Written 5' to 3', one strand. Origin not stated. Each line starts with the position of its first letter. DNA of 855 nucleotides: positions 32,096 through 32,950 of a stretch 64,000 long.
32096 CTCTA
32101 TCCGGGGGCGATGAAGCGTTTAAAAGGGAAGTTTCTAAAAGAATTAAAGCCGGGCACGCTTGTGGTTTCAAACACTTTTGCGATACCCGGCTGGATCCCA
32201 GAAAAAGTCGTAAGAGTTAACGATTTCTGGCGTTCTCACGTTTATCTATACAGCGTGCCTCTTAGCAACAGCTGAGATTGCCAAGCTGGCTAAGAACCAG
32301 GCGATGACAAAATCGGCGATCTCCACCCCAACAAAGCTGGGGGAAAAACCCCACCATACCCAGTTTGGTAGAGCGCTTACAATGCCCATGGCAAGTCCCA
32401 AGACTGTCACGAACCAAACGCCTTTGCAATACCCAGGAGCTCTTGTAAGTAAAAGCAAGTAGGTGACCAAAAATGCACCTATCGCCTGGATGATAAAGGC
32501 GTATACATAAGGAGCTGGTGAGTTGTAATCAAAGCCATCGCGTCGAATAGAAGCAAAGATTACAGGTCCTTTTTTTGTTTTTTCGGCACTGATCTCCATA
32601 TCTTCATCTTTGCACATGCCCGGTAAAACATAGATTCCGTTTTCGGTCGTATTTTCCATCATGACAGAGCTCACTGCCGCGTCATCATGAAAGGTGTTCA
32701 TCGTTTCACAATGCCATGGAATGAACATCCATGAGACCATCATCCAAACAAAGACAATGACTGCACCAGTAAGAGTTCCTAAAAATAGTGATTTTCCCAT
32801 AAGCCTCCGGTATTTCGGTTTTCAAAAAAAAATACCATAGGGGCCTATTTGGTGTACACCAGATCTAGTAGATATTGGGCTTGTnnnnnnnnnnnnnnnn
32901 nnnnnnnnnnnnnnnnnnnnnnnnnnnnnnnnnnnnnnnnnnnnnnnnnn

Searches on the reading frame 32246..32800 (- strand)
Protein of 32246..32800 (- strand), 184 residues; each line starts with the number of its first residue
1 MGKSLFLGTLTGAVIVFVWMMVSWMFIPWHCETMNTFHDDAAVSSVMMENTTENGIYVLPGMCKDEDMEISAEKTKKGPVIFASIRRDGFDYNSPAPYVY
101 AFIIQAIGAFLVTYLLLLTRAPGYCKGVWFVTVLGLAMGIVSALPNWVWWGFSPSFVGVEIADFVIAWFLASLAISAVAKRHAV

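Call 57: search_protein_families(library=pfam, proteins=[window:32246-32800:-], max_evalue=0.001)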
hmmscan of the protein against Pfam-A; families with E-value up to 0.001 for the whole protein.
window:32246-32800:- (184 aa): 1 family
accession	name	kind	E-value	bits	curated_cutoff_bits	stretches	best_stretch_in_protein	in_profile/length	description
PF08570.15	DUF1761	-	0.00035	21.3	31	1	93-174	40-121/123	Protein of unknown function (DUF1761)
